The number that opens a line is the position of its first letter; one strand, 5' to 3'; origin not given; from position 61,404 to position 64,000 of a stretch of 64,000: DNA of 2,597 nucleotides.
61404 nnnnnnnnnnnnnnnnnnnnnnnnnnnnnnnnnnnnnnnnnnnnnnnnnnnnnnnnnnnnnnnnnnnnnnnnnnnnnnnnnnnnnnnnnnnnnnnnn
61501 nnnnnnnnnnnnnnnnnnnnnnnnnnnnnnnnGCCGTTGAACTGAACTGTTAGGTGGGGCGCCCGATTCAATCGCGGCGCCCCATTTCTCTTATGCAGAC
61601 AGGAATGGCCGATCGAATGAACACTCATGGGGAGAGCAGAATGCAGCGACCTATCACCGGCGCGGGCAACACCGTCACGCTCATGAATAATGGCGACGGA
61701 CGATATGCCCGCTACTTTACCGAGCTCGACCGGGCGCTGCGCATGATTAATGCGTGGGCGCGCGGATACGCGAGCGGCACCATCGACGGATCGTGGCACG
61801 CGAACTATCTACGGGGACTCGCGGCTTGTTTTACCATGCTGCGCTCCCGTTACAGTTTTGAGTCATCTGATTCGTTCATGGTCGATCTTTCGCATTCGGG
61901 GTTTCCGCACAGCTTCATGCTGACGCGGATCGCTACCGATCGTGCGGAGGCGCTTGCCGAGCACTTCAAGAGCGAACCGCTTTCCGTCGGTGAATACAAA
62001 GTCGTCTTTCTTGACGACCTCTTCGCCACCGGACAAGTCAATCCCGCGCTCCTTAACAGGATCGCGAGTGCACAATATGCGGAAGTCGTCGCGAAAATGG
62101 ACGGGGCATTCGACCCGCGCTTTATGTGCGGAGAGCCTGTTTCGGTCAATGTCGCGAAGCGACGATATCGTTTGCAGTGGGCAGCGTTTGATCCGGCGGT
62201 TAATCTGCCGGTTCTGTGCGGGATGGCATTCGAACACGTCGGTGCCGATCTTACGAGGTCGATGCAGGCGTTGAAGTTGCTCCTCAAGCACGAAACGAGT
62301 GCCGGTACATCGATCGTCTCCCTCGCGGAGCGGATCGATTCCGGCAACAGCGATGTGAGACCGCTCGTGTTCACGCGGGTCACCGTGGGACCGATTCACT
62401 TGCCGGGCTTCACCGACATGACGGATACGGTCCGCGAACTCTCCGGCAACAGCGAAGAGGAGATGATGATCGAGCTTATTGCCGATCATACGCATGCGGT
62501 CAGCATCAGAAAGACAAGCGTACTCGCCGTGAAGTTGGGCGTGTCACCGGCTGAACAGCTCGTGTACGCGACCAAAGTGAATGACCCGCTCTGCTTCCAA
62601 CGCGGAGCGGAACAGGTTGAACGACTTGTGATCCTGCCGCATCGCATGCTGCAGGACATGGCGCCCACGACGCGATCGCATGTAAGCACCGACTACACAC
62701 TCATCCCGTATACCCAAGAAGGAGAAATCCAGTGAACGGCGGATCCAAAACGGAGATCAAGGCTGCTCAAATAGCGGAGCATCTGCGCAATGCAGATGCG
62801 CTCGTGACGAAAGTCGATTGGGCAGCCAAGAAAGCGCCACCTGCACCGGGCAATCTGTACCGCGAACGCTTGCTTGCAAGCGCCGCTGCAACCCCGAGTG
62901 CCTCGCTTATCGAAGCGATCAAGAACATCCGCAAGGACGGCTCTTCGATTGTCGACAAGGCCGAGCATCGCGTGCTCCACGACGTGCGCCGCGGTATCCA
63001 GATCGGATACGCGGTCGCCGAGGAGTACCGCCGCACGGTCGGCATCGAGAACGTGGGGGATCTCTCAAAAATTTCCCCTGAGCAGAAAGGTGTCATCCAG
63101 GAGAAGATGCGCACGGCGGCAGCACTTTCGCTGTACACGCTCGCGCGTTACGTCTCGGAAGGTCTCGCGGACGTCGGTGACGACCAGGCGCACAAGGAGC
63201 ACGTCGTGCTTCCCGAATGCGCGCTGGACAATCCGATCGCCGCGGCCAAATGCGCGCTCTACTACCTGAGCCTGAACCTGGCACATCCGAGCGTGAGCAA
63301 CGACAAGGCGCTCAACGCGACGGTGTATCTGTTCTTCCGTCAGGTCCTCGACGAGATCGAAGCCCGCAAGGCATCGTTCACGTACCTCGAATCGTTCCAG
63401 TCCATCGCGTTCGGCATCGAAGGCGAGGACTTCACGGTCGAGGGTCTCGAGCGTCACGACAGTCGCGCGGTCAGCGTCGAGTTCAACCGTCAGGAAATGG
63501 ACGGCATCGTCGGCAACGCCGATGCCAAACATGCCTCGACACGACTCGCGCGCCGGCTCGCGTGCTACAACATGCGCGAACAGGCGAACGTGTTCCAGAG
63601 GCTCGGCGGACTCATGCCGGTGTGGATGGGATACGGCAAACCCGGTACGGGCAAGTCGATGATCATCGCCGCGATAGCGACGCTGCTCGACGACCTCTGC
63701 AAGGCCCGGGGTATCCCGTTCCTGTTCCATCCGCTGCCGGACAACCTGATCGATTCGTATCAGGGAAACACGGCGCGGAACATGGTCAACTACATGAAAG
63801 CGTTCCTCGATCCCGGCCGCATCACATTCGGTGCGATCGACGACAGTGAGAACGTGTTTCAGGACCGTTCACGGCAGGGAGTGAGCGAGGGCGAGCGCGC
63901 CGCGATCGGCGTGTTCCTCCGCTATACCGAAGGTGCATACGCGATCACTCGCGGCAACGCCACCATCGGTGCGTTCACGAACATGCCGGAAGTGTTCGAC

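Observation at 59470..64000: GC-rich terminal island: divergent 2-TM protein and a coiled-coil / unknown / AAA+ ATPase operon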

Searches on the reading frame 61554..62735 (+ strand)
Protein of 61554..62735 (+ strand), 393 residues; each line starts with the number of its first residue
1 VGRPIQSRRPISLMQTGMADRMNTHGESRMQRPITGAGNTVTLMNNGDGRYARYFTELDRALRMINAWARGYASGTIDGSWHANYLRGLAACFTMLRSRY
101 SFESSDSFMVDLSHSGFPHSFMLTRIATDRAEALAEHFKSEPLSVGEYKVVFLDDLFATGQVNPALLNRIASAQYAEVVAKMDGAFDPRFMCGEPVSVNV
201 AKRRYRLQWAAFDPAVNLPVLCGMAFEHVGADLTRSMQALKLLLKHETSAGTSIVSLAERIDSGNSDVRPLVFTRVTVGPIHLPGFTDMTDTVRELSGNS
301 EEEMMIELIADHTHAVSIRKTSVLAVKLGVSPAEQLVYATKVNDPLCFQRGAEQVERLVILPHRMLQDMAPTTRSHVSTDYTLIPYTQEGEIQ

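Call 5: search_protein_families(library=pfam, proteins=[window:61554-62735:+], max_evalue=1)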
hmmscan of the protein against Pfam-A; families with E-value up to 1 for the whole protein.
window:61554-62735:+ (393 aa): 0 families

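Call 6: search_protein_families(library=padloc, proteins=[window:61554-62735:+], max_evalue=1)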
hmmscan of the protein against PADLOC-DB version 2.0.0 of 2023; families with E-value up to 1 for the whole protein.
window:61554-62735:+ (393 aa): 0 families

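Call 7: search_protein_families(library=ncbifam, proteins=[window:61554-62735:+], max_evalue=1)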
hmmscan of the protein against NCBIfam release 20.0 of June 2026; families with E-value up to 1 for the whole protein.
window:61554-62735:+ (393 aa): 0 families

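Call 30: search_solved_structures(query=A3, max_evalue=10)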
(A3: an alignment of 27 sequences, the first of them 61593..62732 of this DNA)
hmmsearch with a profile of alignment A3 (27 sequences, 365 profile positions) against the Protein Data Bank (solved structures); distinct sequences matched with E-value up to 10: 2.
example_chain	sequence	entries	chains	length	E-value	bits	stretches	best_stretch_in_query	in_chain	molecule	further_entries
6oel_A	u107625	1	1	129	1.2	11.7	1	262-328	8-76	engineered Interleukin-4, RGA variant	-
3qb7_A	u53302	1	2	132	1.2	11.7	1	262-328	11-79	Interleukin 4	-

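Call 34: find_homologous_proteins(query=window:61593-62735:+)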
Query window:61593-62735:+ (380 aa): 14 proteins with E <= 0.001 among 3639 candidates.
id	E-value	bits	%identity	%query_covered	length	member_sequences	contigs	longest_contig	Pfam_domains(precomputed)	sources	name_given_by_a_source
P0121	5.9e-253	856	100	100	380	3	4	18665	-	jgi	jgi:hypothetical protein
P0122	5.1e-152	524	63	93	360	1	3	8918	-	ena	-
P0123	1.0e-148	513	63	95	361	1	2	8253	-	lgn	-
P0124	1.2e-142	493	61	94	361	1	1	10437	-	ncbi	-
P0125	1.8e-142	493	61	96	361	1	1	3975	-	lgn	-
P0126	4.1e-139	482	60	93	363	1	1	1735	-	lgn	-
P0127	6.3e-134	465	57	94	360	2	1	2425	-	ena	-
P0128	8.7e-131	454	94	57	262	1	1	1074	-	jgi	jgi:hypothetical protein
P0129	1.1e-125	437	55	94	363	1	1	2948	-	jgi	jgi:hypothetical protein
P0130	4.4e-122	426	54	93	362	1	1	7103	-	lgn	-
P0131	7.8e-102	359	56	78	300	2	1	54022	-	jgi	jgi:hypothetical protein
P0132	4.6e-95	337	57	72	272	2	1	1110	-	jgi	jgi:hypothetical protein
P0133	1.6e-79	286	42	96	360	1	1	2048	-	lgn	-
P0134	1.0e-53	201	55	46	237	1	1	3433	PF00501.35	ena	-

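Call 46: predict_structure(alignment_id=A6)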
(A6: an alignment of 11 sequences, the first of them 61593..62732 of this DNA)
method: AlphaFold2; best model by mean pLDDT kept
length: 380 residues; sequences in the alignment: 11
mean_pLDDT: 78.4   pTM: 0.78
mean pLDDT of the five models: 78.4, 70.0, 68.5, 66.9, 65.3
residues with pLDDT >= 90: 88; 70-90: 214; 50-70: 54; < 50: 24
segments of 3 or more residues with pLDDT < 50: 1-24
pLDDT, mean of each block of 10 residues (from residue 1): 35 34 56 75 85 90 90 84 69 64 67 67 62 80 83 73 71 82 89 93 87 91 88 85 90 87 87 71 63 91 90 86 88 88 91 81 82 84
secondary structure, 60 per line:
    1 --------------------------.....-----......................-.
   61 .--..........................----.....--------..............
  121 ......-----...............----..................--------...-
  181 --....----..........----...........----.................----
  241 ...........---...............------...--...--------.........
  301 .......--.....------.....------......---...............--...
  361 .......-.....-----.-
elements in order: E27-31 H37-58 H66-89 E94-98 H107-126 H132-146 H151-168 E177-179 E183-186 E191-200 E205-215 H220-236 H241-251 E255-269 E292-307 H310-314 E321-325 H332-337 E341-349 H350-355 H358-367 E369-373

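Call 53: search_protein_families(library=phrogs, proteins=[window:61593-62735:+], max_evalue=0.1)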
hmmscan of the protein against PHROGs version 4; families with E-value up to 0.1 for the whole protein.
window:61593-62735:+ (380 aa): 0 families

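Call 74: search_protein_representatives(alignment_id=A6)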
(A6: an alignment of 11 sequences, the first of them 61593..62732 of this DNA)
Query: 11 sequences, 363 profile positions. Proteins with E-value up to 0.001 (for the whole library): 252; up to 1e-10: 161; up to 1e-30: 12. The best 150 are listed.
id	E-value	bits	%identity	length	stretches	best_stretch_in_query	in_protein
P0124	3.3e-187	638.1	-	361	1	1-363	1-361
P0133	7.6e-153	525.1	-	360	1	5-362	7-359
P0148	3.1e-120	417.8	-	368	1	1-362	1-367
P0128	4.3e-95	335.1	-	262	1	156-363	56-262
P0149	5.3e-91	321.6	-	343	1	22-362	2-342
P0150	8.4e-81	288.0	-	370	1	6-362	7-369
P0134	6.9e-77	275.2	-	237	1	182-363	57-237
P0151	9.1e-72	258.3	-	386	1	5-362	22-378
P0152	3.1e-67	243.4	-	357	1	10-362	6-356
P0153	6.3e-59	216.1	-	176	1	193-362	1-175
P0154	7.0e-41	156.7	-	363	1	19-352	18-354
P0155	4.6e-36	140.9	-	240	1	122-345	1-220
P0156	6.4e-30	120.7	-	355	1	20-349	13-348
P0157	2.2e-29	118.9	-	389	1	18-362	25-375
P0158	8.3e-29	117.0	-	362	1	50-351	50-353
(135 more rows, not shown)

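Call 100: fold_search(model_id=the predicted structure, library=pdb)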
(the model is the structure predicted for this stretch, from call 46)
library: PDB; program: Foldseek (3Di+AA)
matches with E <= 10: 264; with E <= 0.001: 0
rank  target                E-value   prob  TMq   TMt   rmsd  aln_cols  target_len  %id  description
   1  8ufg_G                1.3e-01  0.13  0.12  0.14  20.1       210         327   11  Acinetobacter baylyi LptB2FG bound to Acinetobacter baylyi lipopolysaccharide (released 2024-01-03)
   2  6mit_J                2.0e-01  0.04  0.10  0.11  20.7       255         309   11  LptBFGC from Enterobacter cloacae (released 2019-03-27)
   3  6su9_B                2.2e-01  0.44  0.15  0.18   7.1        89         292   11  Crystal structure of Plasmodium falciparum PdxK with ligands AMP-PNP and PL (released 2019-10-23)
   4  8ufh_G                2.8e-01  0.07  0.10  0.12  20.5       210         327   11  Acinetobacter baylyi LptB2FG bound to Acinetobacter baylyi lipopolysaccharide and a macrocyclic peptide (released 2024-01-03)
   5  8frl_G                2.8e-01  0.06  0.10  0.11  20.4       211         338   10  Acinetobacter baylyi LptB2FG bound to lipopolysaccharide and a macrocyclic peptide (released 2024-01-03)
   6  6z88_A                3.2e-01  0.16  0.15  0.27  16.4       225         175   10  human GTP cyclohydrolase I in complex with allosteric inhibitor (released 2020-12-09)
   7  6z87_B                3.6e-01  0.15  0.15  0.27  18.8       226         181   11  human GTP cyclohydrolase I (released 2020-12-09)
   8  3g16_B                4.1e-01  0.33  0.09  0.22  10.7        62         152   13  Crystal structure of protein of unknown function with cystatin-like fold (YP_001022489.1) from METHYLOBIUM PETROLEOPHI (released 2009-02-17)
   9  1is8_A                4.1e-01  0.16  0.15  0.27  18.2       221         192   10  Crystal structure of rat GTPCHI/GFRP stimulatory complex plus Zn (released 2002-02-20)
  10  7alc_E                4.3e-01  0.16  0.16  0.29  15.7       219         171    9  human GCH-GFRP stimulatory complex (released 2021-10-13)
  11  6yfb_AA               4.5e-01  0.10  0.13  0.24  18.1       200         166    5  Virus-like particle of bacteriophage AVE016 (released 2020-09-02)
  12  3g16_A                5.7e-01  0.28  0.09  0.21  10.3        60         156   10  Crystal structure of protein of unknown function with cystatin-like fold (YP_001022489.1) from METHYLOBIUM PETROLEOPHI (released 2009-02-17)
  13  9exk                  6.3e-01  0.08  0.13  0.06  21.2       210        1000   13  Scalable protein design using hallucination in a relaxed sequence space (released 2024-10-16)
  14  9byb_A                6.3e-01  0.02  0.09  0.05  39.3       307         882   11  Cryo-EM structure of a membrane transport protein (released 2025-11-26)
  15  6su9_A                7.1e-01  0.35  0.16  0.20   5.8        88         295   12  Crystal structure of Plasmodium falciparum PdxK with ligands AMP-PNP and PL (released 2019-10-23)
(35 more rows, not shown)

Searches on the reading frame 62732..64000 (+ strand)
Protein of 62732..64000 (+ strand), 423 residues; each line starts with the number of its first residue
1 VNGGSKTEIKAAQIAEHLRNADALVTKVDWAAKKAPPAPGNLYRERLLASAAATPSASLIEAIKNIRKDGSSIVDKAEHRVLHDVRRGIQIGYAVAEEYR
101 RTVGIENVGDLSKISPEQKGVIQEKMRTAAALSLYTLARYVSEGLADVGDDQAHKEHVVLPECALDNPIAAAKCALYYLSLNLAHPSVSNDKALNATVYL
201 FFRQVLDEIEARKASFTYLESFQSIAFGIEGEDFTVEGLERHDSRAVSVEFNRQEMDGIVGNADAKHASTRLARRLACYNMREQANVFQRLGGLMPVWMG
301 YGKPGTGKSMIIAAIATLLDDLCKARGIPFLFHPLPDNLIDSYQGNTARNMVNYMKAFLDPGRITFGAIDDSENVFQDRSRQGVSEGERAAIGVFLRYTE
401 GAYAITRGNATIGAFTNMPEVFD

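Call 5: search_protein_families(library=pfam, proteins=[window:62732-64000:+], max_evalue=1)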
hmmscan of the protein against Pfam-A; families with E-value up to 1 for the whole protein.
window:62732-64000:+ (423 aa): 4 families
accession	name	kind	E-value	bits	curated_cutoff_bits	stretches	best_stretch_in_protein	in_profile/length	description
PF00004.35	AAA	-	8.2e-06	26.7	21.2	1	301-419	4-111/131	ATPase family associated with various cellular activities (AAA)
PF00910.28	RNA_helicase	-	0.081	13.9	21.5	1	301-348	4-52/105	RNA helicase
PF01078.27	Mg_chelatase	-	0.085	12.7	20.3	1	301-325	28-52/207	Magnesium chelatase, subunit ChlI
PF24883.2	NPHP3_N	-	0.25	12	24.8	1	301-322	28-49/164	Nephrocystin 3, N-terminal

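Call 6: search_protein_families(library=padloc, proteins=[window:62732-64000:+], max_evalue=1)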
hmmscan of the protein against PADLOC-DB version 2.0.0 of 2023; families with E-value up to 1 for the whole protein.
window:62732-64000:+ (423 aa): 3 families
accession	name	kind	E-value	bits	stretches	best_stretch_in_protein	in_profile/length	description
PDLC02195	IetA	-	6.3e-05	20.4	1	299-353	141-187/395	-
PDLC02196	IetA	-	9.1e-05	20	1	299-351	126-170/374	-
PDLC05035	PDC-S53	-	0.065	9.2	1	281-321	496-536/900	-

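Call 7: search_protein_families(library=ncbifam, proteins=[window:62732-64000:+], max_evalue=1)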
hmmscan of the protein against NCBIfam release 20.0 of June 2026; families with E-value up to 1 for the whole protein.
window:62732-64000:+ (423 aa): 4 families
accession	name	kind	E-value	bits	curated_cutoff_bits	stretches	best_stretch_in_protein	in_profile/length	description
NF042959.1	IteA_antiphage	equivalog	0.00051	19.3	510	1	293-351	123-173/367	anti-phage ATPase IteA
TIGR01767.2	MTRK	equivalog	0.023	13.8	275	1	74-122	324-371/401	S-methyl-5-thioribose kinase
TIGR02928.1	TIGR02928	subfamily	0.057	12.3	181.3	1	299-332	44-77/366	orc1/cdc6 family replication initiation protein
NF005992.0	PRK08116.1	subfamily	0.067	12.3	189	1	301-359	120-177/269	hypothetical protein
